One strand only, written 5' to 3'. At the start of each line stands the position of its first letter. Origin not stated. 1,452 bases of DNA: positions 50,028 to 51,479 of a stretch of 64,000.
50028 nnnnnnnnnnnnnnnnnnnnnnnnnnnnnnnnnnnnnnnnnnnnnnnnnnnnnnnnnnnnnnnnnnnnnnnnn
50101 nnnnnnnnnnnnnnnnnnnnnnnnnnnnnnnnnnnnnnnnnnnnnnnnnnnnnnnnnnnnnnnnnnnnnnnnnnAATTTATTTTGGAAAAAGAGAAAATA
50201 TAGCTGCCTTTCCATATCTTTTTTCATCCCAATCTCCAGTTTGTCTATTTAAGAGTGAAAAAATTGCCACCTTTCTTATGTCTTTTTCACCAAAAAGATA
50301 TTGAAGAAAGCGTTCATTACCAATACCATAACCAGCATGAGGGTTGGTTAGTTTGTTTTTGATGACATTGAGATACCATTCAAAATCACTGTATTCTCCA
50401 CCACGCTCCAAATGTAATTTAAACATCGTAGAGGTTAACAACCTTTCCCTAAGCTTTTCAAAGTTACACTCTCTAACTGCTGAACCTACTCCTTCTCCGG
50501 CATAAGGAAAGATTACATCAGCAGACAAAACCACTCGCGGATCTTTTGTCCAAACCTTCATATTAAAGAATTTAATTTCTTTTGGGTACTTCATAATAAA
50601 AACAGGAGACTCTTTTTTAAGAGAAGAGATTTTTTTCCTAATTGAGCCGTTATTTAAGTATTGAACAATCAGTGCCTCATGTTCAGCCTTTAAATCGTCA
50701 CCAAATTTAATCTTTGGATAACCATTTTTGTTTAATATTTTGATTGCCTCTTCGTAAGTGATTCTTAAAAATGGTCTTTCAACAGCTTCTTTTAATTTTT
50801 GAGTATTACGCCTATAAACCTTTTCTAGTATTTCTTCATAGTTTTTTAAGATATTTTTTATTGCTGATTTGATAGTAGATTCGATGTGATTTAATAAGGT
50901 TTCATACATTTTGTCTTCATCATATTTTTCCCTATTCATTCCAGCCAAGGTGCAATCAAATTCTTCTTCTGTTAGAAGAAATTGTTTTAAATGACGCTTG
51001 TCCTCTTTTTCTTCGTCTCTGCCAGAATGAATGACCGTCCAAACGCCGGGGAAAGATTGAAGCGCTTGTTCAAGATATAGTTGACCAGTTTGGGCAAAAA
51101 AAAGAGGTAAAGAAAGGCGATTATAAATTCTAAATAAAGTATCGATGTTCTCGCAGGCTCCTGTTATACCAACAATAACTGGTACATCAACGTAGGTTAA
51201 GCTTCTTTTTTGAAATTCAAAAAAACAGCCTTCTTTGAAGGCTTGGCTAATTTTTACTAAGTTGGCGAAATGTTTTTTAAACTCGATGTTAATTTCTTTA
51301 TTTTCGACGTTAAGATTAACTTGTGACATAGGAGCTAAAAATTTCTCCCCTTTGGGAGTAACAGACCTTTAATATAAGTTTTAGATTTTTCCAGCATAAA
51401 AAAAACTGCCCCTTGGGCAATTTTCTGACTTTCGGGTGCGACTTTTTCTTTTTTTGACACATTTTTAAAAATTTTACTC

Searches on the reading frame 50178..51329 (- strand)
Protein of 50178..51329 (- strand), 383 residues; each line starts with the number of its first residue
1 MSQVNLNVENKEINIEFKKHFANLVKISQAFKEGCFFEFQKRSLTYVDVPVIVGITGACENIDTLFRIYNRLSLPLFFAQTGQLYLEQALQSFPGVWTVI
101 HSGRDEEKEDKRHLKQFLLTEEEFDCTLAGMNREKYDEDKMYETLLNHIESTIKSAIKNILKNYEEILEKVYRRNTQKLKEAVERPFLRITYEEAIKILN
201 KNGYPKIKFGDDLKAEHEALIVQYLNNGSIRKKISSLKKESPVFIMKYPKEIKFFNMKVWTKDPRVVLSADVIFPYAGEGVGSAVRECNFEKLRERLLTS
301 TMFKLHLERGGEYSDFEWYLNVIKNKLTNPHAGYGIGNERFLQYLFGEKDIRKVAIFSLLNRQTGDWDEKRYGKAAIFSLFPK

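Call 9: search_protein_families(library=pfam, max_evalue=0.01, proteins=[window:50178-51329:-])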
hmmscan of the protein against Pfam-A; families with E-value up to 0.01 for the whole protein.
window:50178-51329:- (383 aa): 2 families
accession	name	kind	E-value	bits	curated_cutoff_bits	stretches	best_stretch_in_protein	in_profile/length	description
PF00152.25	tRNA-synt_2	-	7.6e-31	107.8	25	1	23-358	20-305/308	tRNA synthetases class II (D, K and N)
PF12422.13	Condensin2nSMC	-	0.0014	19.2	27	1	140-201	27-88/149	Condensin II non structural maintenance of chromosomes subunit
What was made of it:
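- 50181..51329 (-): AsnRS-paralog (asparagine-synthetase-A-like, class II aaRS core without an anticodon domain), 383 aa, otherwise intact. Pfam tRNA-synt_2 7.6e-31 (call 9).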

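Call 17: find_related_loci(query=window:50178-51329:-, collection=metagenome_contigs, flank=8000)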
Query window:50178-51329:- (383 aa) in metagenome_contigs; peptide patterns used: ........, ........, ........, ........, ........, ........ (x = any residue, [..] = any of these).
169 stretches matched a pattern; 44 encode a relative of the query (tblastn E <= 1e-3); 44 distinct loci.
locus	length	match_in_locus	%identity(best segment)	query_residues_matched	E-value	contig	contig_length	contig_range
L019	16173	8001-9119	78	1-383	0e+0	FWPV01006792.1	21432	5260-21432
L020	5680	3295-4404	65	1-379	8e-176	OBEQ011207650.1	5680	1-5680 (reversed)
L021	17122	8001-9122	65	1-383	2e-171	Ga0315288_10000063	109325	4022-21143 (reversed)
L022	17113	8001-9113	63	1-380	3e-168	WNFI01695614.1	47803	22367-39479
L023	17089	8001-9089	67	6-377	3e-168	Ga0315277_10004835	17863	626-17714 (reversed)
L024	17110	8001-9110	62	1-379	3e-168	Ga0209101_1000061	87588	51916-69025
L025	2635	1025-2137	63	1-380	8e-179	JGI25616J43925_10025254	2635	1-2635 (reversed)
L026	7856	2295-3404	64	1-379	9e-168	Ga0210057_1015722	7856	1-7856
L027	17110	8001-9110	64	1-379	6e-167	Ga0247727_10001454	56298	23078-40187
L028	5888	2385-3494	64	1-379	8e-169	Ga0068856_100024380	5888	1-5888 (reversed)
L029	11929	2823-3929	64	1-378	4e-167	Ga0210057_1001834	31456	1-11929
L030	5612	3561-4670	63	1-379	3e-169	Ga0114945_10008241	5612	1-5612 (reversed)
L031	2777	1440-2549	63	1-379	1e-176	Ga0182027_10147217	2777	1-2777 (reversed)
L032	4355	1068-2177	62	1-379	4e-171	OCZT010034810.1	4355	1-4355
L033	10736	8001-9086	63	1-371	8e-166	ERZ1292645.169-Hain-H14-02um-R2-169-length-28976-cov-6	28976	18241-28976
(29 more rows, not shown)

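Call 25: search_protein_families(library=ncbifam, max_evalue=0.001, proteins=[L019:8001-9515:+, L019:9505-10443:+, L019:10458-11144:+, L019:11141-12040:+, L019:12041-13609:+, L019:13562-14158:-, L019:14321-15097:+, L019:15108-15875:-])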
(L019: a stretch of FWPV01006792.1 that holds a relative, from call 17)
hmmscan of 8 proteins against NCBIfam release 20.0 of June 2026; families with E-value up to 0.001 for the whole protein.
L019:8001-9515:+ (504 aa): 12 families
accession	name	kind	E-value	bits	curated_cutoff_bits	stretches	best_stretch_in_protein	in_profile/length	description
TIGR00457.1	asnS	equivalog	3.9e-52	177.6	342.6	1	20-351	131-450/455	asparagine--tRNA ligase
NF003037.0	PRK03932.1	equivalog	4.4e-51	174.2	414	1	19-352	127-447/451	asparagine--tRNA ligase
NF003483.0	PRK05159.1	equivalog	1.9e-33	116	353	1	9-347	122-429/438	aspartate--tRNA(Asn) ligase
TIGR00458.1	aspS_nondisc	equivalog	6.3e-23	81.4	368.4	1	26-348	134-420/428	aspartate--tRNA(Asn) ligase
NF005052.0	PRK06462.1-1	equivalog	5.9e-21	74.9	368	1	83-344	106-340/353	asparagine synthetase A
NF005054.0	PRK06462.1-4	equivalog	1.1e-16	60.8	309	1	142-348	137-309/318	asparagine synthetase A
NF005055.0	PRK06462.1-5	equivalog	2.4e-13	49.9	389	1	73-347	84-331/341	asparagine synthetase A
NF003671.0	PRK05294.1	equivalog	4.7e-11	41.1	599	1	374-494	936-1046/1058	carbamoyl-phosphate synthase large subunit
TIGR01369.1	CPSaseII_lrg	equivalog_domain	1.8e-10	39.2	1027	1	368-492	934-1050/1052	carbamoyl-phosphate synthase (glutamine-hydrolyzing) large subunit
NF005053.0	PRK06462.1-3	equivalog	1.4e-09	37.9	322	1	77-350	20-267/274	asparagine synthetase A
NF001756.1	PRK00484.1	subfamily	1.6e-07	30.4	468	1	69-352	212-487/488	lysine--tRNA ligase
TIGR00499.1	lysS_bact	equivalog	0.00023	19.9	427.6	0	136-353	269-495/496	lysine--tRNA ligase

L019:9505-10443:+ (312 aa): 12 families
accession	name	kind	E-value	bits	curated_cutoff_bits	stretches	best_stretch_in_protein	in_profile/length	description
TIGR01251.1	ribP_PPkin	subfamily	4.6e-64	216.3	113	1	10-309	3-292/309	ribose-phosphate diphosphokinase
NF002320.0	PRK01259.1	subfamily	2.2e-51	175.1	297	1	9-303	8-289/316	ribose-phosphate diphosphokinase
NF002095.0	PRK00934.1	equivalog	1.1e-50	172.4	296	1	21-293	13-270/287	ribose-phosphate diphosphokinase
NF002844.0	PRK03092.1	equivalog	1.6e-49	168.9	438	1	9-308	13-305/326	ribose-phosphate diphosphokinase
NF002618.0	PRK02269.1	equivalog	4.1e-39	135.1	460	1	10-303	8-292/321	ribose-phosphate diphosphokinase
NF001815.0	PRK00553.1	equivalog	2.8e-37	128.6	484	1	26-304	27-300/332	ribose-phosphate pyrophosphokinase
NF002758.0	PRK02812.1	equivalog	3.4e-37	128.3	518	1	10-300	24-304/330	ribose-phosphate pyrophosphokinase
NF003428.0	PRK04923.1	equivalog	1.2e-36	126.5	536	1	9-303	8-298/319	ribose-phosphate diphosphokinase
NF005537.0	PRK07199.1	subfamily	4.1e-34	118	322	1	17-294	12-277/301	ribose-phosphate diphosphokinase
NF005299.0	PRK06827.1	subfamily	1.4e-29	103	327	1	68-279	105-315/383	phosphoribosylpyrophosphate synthetase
NF002686.0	PRK02458.1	equivalog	2.9e-29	102.6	506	1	10-296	12-286/323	ribose-phosphate diphosphokinase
TIGR01203.1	HGPRTase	equivalog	0.00013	21.8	150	1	162-263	16-120/167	hypoxanthine phosphoribosyltransferase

L019:10458-11144:+ (228 aa): 4 families
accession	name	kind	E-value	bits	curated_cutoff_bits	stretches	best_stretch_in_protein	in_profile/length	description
TIGR00336.1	pyrE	equivalog_domain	9.9e-22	77.5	106.8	1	12-191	2-169/173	orotate phosphoribosyltransferase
TIGR01367.1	pyrE_Therm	equivalog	1.1e-09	38.2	150.25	1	22-187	13-157/187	orotate phosphoribosyltransferase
NF002620.0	PRK02277.1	subfamily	6.1e-08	32.6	115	1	37-170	56-185/201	orotate phosphoribosyltransferase-like protein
NF010382.0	PRK13809.1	equivalog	1.4e-05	24.5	208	1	19-171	23-163/210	orotate phosphoribosyltransferase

L019:11141-12040:+ (299 aa): 4 families
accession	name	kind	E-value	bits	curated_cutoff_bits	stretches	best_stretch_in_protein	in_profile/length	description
TIGR02127.1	pyrF_sub2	equivalog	3e-84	282.3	110.6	1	4-263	1-254/261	orotidine-5'-phosphate decarboxylase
NF004034.0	PRK05500.1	equivalog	4.4e-29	101.4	656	1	3-248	2-233/478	bifunctional orotidine-5'-phosphate decarboxylase/orotate phosphoribosyltransferase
NF010386.0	PRK13813.1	equivalog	4e-11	42.9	208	1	81-239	46-184/216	orotidine 5'-phosphate decarboxylase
TIGR01740.1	pyrF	equivalog_domain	1e-05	25.4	92.3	1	79-167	38-124/216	orotidine-5'-phosphate decarboxylase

L019:12041-13609:+ (522 aa): 30 families (the best 25 are shown)
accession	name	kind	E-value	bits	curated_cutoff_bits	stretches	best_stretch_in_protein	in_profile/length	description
TIGR01037.2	pyrD_sub1_fam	subfamily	1e-66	225.1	270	1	2-265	4-270/300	dihydroorotate dehydrogenase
NF005574.0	PRK07259.1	equivalog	1.9e-61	207.6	269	1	2-281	8-288/304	dihydroorotate dehydrogenase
NF041011.1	dihydoor_dh_Arch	equivalog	2.2e-58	197.6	330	1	5-281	5-274/289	dihydroorotate dehydrogenase PyrD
NF000796.0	PRK00054.1-1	equivalog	5.7e-37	127.3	224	1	310-519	15-232/254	dihydroorotate dehydrogenase electron transfer subunit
NF006183.0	PRK08318.1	equivalog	1.7e-28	99.6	335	1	67-310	74-335/422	NAD-dependent dihydropyrimidine dehydrogenase subunit PreA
NF000798.0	PRK00054.1-3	equivalog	1.2e-25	90.6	219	1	296-520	3-240/244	dihydroorotate dehydrogenase electron transfer subunit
NF002702.0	PRK02506.1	equivalog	6.3e-25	87.9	301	1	11-281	16-291/313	dihydroorotate oxidase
NF003652.0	PRK05286.2-5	equivalog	1.5e-23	83.6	267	1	44-258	93-322/353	quinone-dependent dihydroorotate dehydrogenase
TIGR02911.1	sulfite_red_B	equivalog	5.2e-19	68.4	288.6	1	302-408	9-121/261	anaerobic sulfite reductase subunit AsrB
NF003645.0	PRK05286.1-2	equivalog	9.6e-18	64.1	366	1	48-281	92-340/359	quinone-dependent dihydroorotate dehydrogenase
NF003651.0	PRK05286.2-4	equivalog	3.9e-17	61.9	448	1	37-283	97-363/377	quinone-dependent dihydroorotate dehydrogenase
NF004862.0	PRK06222.1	subfamily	8.6e-17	61.5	220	1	301-517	2-243/281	sulfide/dihydroorotate dehydrogenase-like FAD/NAD-binding protein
NF003649.0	PRK05286.2-2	equivalog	1.1e-16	60.8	505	1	3-270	54-324/351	quinone-dependent dihydroorotate dehydrogenase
TIGR01036.1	pyrD_sub2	equivalog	2.6e-16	59.3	200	1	35-282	84-341/356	dihydroorotate dehydrogenase (quinone)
NF006220.0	PRK08345.1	subfamily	4.1e-16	59.1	395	2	295-401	15-128/294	cytochrome-c3 hydrogenase subunit gamma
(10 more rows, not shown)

L019:13562-14158:- (198 aa): 3 families
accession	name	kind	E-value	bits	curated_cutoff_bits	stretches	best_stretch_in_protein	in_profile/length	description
NF040953.1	Arch_udg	equivalog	5.8e-58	195.4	250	1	13-185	1-183/184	type-4 uracil-DNA glycosylase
TIGR00758.1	UDG_fam4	subfamily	1.1e-50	171.7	125.3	1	23-186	1-169/173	uracil-DNA glycosylase, family 4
TIGR03914.1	UDG_fam_dom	hypoth_equivalog_domain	2.7e-37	128.6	189.95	1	7-174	39-215/231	UdgX family uracil-DNA binding protein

L019:14321-15097:+ (258 aa): 4 families
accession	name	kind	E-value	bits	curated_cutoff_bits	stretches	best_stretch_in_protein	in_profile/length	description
TIGR01933.1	hflK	equivalog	6.5e-21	74.9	159.4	1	25-190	2-170/261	FtsH protease activity modulator HflK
NF008181.0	PRK10930.1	equivalog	4.2e-12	45.6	660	1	13-191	86-266/419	FtsH protease activity modulator HflK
TIGR01932.1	hflC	equivalog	1.4e-09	37.3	134.4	1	5-146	5-157/318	protease modulator HflC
NF008259.0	PRK11029.1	equivalog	9.3e-08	31.4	427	1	9-94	6-97/334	protease modulator HflC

L019:15108-15875:- (255 aa): 6 families
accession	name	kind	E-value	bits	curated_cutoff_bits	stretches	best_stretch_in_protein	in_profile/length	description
NF009833.0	PRK13307.1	equivalog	3.7e-50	170.9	274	2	95-254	222-379/392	bifunctional 5,6,7,8-tetrahydromethanopterin hydro-lyase/3-hexulose-6-phosphate synthase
TIGR03128.2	RuMP_HxlA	equivalog_domain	1.7e-28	99.7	200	2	93-243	46-195/205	3-hexulose-6-phosphate synthase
NF005442.0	PRK07028.1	equivalog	5.6e-27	94.4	593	2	93-243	52-200/430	bifunctional hexulose-6-phosphate synthase/ribonuclease regulator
NF041755.1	RuMP_HxlAB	equivalog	3.1e-25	89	500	1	93-241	51-198/391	bifunctional 3-hexulose-6-phosphate synthase/6-phospho-3-hexuloisomerase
NF009831.0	PRK13305.1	equivalog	6.7e-10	38.6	294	1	80-254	41-211/220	3-keto-L-gulonate-6-phosphate decarboxylase UlaD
NF009832.1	PRK13306.1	subfamily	1.1e-09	38.1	250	1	93-254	50-210/215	3-dehydro-L-gulonate-6-phosphate decarboxylase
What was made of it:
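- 50181..51329 (-): NCBIfam on the L019 ortholog (call 25).
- On 3-hexulose-6-phosphate synthase HxlA (TIGR03128): Its best model is the HPS half of Fae-Hps, at 170.9 against 274 (call 25).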

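Call 26: search_protein_families(library=pfam, max_evalue=0.001, proteins=[L019:8001-9515:+, L019:9505-10443:+, L019:10458-11144:+, L019:11141-12040:+, L019:12041-13609:+, L019:13562-14158:-, L019:14321-15097:+, L019:15108-15875:-])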
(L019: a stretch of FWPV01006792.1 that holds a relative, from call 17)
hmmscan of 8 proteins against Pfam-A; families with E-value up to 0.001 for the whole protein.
L019:8001-9515:+ (504 aa): 2 families
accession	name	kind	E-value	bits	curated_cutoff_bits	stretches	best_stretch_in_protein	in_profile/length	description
PF00152.25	tRNA-synt_2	-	3.4e-35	122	25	1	17-348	14-305/308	tRNA synthetases class II (D, K and N)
PF02142.27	MGS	-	5e-14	52.6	24.1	1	388-482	2-94/94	MGS-like domain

L019:9505-10443:+ (312 aa): 4 families
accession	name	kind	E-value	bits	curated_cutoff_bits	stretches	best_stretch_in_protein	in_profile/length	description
PF13793.12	Pribosyltran_N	-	3.8e-23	82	25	1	10-127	3-117/117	N-terminal domain of ribose phosphate pyrophosphokinase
PF00156.33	Pribosyltran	-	1.1e-11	44.8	26.3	1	166-285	24-141/158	Phosphoribosyl transferase domain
PF14572.12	Pribosyl_synth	-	2.9e-09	37.6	27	1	219-303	74-161/184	Phosphoribosyl synthetase-associated domain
PF24390.1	PRTase-CE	-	0.00025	21.4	27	1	138-286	35-167/253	PRTase-CE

L019:10458-11144:+ (228 aa): 1 family
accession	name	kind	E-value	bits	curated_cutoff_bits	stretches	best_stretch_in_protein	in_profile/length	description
PF00156.33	Pribosyltran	-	1.5e-06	28.1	26.3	1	125-179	85-141/158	Phosphoribosyl transferase domain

L019:11141-12040:+ (299 aa): 1 family
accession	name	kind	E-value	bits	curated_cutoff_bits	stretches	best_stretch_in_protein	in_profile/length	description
PF00215.30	OMPdecase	-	7.2e-28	98.4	27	1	20-260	4-212/221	Orotidine 5'-phosphate decarboxylase / HUMPS family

L019:12041-13609:+ (522 aa): 4 families
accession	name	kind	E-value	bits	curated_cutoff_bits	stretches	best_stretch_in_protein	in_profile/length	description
PF01180.27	DHO_dh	-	3e-50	171.5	27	1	2-276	5-287/291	Dihydroorotate dehydrogenase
PF10418.14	DHODB_Fe-S_bind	-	7.1e-07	29.3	23.9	1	493-521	5-39/41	Iron-sulfur cluster binding domain of dihydroorotate dehydrogenase B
PF04309.18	G3P_antiterm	-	0.00015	21.6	27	0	218-253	128-163/173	Glycerol-3-phosphate responsive antiterminator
PF03060.21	NMO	-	0.00019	21.4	28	1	217-274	181-238/331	Nitronate monooxygenase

L019:13562-14158:- (198 aa): 1 family
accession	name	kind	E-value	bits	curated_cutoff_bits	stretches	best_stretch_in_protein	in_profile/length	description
PF03167.25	UDG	-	1.2e-36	126.4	24.3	1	37-171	1-125/141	Uracil DNA glycosylase superfamily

L019:14321-15097:+ (258 aa): 2 families
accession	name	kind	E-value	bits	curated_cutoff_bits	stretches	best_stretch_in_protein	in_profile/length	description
PF01145.31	Band_7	-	1.2e-38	133.4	23.6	1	26-195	2-175/176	SPFH domain / Band 7 family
PF13421.11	Band_7_1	-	0.00031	20.9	24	1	118-179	144-207/211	SPFH domain-Band 7 family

L019:15108-15875:- (255 aa): 1 family
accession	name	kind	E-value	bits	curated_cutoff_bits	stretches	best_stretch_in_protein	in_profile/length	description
PF00215.30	OMPdecase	-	3.3e-15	57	27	1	8-244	2-216/221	Orotidine 5'-phosphate decarboxylase / HUMPS family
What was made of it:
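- On 3-hexulose-6-phosphate synthase HxlA (TIGR03128): It passes Pfam OMPdecase at 57 against 27 (call 26).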

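Call 40: search_protein_families(library=pfam, max_evalue=0.00001, proteins=[L021:5834-7738:-, L021:9497-10420:+, L021:10401-11042:+, L021:10958-11842:+, L021:12016-12978:+, L026:15-2111:+, L026:3793-4716:+, L026:4713-5441:+, L026:5459-6382:+, L026:6584-7429:+])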
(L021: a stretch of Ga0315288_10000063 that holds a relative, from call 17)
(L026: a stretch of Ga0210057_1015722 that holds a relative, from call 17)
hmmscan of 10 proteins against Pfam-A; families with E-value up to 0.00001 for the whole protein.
L021:5834-7738:- (634 aa): 0 families

L021:9497-10420:+ (307 aa): 2 families
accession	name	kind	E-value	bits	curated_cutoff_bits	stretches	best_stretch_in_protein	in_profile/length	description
PF01180.27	DHO_dh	-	7.2e-71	239.2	27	1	6-289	3-291/291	Dihydroorotate dehydrogenase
PF01207.24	Dus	-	2.7e-08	33.8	20.4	0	90-190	49-156/311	Dihydrouridine synthase (Dus)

L021:10401-11042:+ (213 aa): 1 family
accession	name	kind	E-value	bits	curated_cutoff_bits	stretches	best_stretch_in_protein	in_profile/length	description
PF00156.33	Pribosyltran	-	4.1e-14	52.6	26.3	1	39-158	3-127/158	Phosphoribosyl transferase domain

L021:10958-11842:+ (294 aa): 1 family
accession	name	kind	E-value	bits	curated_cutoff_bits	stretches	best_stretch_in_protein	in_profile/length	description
PF00215.30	OMPdecase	-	1.5e-34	120.3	27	1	44-284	2-221/221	Orotidine 5'-phosphate decarboxylase / HUMPS family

L021:12016-12978:+ (320 aa): 0 families

L026:15-2111:+ (698 aa): 4 families
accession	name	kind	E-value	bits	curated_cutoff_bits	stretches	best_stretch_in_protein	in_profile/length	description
PF17657.6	DNA_pol3_finger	-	1.5e-64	216.8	22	1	107-269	1-165/166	Bacterial DNA polymerase III alpha subunit finger domain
PF14579.12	HHH_6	-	3e-29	101.5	25.6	1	349-440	1-86/90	Helix-hairpin-helix motif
PF07733.18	DNA_pol3_alpha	-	1.4e-20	74.4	23.9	1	2-104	161-260/260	Bacterial DNA polymerase III alpha NTPase domain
PF01336.31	tRNA_anti-codon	-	1.5e-13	50.9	27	1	549-621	3-74/75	OB-fold nucleic acid binding domain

L026:3793-4716:+ (307 aa): 2 families
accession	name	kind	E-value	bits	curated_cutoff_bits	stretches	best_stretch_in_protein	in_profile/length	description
PF01180.27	DHO_dh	-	4.4e-80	269.4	27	1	7-291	4-291/291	Dihydroorotate dehydrogenase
PF01207.24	Dus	-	3e-08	33.6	20.4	1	99-275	55-220/311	Dihydrouridine synthase (Dus)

L026:4713-5441:+ (242 aa): 2 families
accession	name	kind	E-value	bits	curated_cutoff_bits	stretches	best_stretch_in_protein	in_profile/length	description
PF10418.14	DHODB_Fe-S_bind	-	4.5e-09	36.3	23.9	1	209-237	1-36/41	Iron-sulfur cluster binding domain of dihydroorotate dehydrogenase B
PF00175.26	NAD_binding_1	-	2.9e-06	28.4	22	1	102-194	1-108/109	Oxidoreductase NAD-binding domain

L026:5459-6382:+ (307 aa): 2 families
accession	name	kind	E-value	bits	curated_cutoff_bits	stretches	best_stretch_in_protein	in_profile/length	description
PF02826.25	2-Hacid_dh_C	-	8.6e-55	185.3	25.1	1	106-280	1-178/178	D-isomer specific 2-hydroxyacid dehydrogenase, NAD binding domain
PF00389.36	2-Hacid_dh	-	5e-19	68.7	24.6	1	19-305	14-127/134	D-isomer specific 2-hydroxyacid dehydrogenase, catalytic domain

L026:6584-7429:+ (281 aa): 1 family
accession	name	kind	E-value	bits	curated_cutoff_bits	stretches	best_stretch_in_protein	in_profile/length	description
PF00215.30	OMPdecase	-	4.6e-29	102.3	27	1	28-259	3-215/221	Orotidine 5'-phosphate decarboxylase / HUMPS family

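Call 49: search_protein_families(library=pfam, max_evalue=0.00001, proteins=[L021:13004-14518:+, L021:14523-15605:+, L021:15607-17121:+, L027:9518-10330:+, L027:10340-11209:+, L027:11187-12197:+, L024:9662-10738:+, L024:10964-12295:+, L024:12292-12828:+, L024:13650-14393:+])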
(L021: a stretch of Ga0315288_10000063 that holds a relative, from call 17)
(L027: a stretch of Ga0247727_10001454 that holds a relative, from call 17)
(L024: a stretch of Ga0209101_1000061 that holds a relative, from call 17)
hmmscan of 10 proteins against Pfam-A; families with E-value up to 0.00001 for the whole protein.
L021:13004-14518:+ (504 aa): 2 families
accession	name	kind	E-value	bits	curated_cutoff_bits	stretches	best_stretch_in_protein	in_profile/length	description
PF00883.26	Peptidase_M17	-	4.2e-117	391.3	25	1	189-496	2-309/310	Cytosol aminopeptidase family, catalytic domain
PF02789.23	Peptidase_M17_N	-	5.7e-18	65.5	23.4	1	27-151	2-129/129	Cytosol aminopeptidase family, N-terminal domain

L021:14523-15605:+ (360 aa): 1 family
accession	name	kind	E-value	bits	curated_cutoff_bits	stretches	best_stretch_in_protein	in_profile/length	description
PF00571.33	CBS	-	1.7e-36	124.7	24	3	137-187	6-56/57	CBS domain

L021:15607-17121:+ (505 aa): 2 families
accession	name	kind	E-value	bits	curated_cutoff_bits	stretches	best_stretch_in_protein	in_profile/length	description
PF13231.12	PMT_2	-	8e-11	42.8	26.1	1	102-233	22-145/160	Dolichyl-phosphate-mannose-protein mannosyltransferase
PF02366.24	PMT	-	4e-06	27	22.7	1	101-239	82-224/245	Dolichyl-phosphate-mannose-protein mannosyltransferase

L027:9518-10330:+ (270 aa): 1 family
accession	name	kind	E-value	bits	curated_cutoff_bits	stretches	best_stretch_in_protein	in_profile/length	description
PF00215.30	OMPdecase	-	3.4e-27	96.2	27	1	17-257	2-221/221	Orotidine 5'-phosphate decarboxylase / HUMPS family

L027:10340-11209:+ (289 aa): 0 families

L027:11187-12197:+ (336 aa): 0 families

L024:9662-10738:+ (358 aa): 1 family
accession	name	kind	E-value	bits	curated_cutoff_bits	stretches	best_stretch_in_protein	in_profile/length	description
PF01180.27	DHO_dh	-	1.7e-10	41.1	27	1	105-351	48-285/291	Dihydroorotate dehydrogenase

L024:10964-12295:+ (443 aa): 2 families
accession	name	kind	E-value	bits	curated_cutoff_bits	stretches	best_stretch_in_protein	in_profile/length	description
PF00206.25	Lyase_1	-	1.6e-85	287.7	27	1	7-318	7-306/312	Lyase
PF10415.14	FumaraseC_C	-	4.5e-12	46.7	32.5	1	391-437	2-48/54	Fumarase C C-terminus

L024:12292-12828:+ (178 aa): 1 family
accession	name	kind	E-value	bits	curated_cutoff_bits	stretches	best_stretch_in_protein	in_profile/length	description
PF00215.30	OMPdecase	-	1.7e-19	71.1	27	1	18-165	3-128/221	Orotidine 5'-phosphate decarboxylase / HUMPS family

L024:13650-14393:+ (247 aa): 1 family
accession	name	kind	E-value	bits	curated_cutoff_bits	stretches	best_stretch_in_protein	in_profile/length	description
PF00156.33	Pribosyltran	-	8.1e-06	25.7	26.3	0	102-204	35-144/158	Phosphoribosyl transferase domain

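Call 54: search_solved_structures(query=L019:15108-15875:-, max_evalue=0.001)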
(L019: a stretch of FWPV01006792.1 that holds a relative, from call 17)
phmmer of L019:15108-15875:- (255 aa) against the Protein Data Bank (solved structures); distinct sequences matched with E-value up to 0.001: 3.
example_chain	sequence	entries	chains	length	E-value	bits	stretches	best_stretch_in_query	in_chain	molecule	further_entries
9lj9_B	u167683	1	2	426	7.5e-16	61.5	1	98-239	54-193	3-hexulose-6-phosphate synthase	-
3ajx_A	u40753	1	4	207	4.2e-12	49.2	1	99-242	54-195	3-hexulose-6-phosphate synthase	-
3f4w_A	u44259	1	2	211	3.3e-11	46.2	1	99-237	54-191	Putative hexulose 6 phosphate synthase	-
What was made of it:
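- On 3-hexulose-6-phosphate synthase HxlA (TIGR03128): Its only PDB sequence matches are HPS enzymes (call 54).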
